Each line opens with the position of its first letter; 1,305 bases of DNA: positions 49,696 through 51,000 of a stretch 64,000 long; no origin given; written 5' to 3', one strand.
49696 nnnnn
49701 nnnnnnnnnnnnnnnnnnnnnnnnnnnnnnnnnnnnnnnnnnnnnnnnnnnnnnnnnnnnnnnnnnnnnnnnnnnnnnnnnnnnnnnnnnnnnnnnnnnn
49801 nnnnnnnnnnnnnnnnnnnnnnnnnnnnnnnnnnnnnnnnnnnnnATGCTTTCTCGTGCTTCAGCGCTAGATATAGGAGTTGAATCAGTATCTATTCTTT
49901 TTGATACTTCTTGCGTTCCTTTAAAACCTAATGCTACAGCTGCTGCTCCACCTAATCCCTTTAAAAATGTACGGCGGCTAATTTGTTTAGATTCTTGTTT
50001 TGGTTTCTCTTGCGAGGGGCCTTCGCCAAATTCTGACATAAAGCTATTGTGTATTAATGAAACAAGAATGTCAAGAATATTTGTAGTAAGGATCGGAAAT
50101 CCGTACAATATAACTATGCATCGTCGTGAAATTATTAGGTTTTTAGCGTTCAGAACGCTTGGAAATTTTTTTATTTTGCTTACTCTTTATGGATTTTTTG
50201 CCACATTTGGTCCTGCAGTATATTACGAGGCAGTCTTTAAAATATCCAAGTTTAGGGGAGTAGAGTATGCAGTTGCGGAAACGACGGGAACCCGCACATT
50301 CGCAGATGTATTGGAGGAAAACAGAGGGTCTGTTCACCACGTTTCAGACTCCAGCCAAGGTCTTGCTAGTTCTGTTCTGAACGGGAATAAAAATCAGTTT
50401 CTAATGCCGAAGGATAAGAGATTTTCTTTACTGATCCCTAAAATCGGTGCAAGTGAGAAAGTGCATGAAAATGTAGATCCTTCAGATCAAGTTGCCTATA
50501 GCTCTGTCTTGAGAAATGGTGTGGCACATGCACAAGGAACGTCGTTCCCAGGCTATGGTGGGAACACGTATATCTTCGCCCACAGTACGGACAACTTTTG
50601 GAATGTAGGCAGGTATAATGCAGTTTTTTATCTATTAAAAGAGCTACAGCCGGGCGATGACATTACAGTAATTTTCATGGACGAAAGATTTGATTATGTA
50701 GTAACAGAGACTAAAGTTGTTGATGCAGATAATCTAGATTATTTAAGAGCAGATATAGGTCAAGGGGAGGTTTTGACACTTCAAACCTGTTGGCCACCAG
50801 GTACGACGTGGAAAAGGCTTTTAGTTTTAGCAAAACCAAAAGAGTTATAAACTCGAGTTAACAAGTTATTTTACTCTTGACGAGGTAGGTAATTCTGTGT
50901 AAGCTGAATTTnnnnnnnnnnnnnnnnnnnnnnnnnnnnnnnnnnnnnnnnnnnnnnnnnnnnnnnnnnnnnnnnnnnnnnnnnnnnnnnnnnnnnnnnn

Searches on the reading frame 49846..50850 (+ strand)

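Call 40: search_protein_families(library=pfam, proteins=[window:49846-50850:+], max_evalue=0.001)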
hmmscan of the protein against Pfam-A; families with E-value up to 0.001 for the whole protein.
window:49846-50850:+ (334 aa): 1 family
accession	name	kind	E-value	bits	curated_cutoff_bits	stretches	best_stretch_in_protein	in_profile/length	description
PF04203.18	Sortase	-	1.7e-19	70.2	26.6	1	196-331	2-124/125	Sortase domain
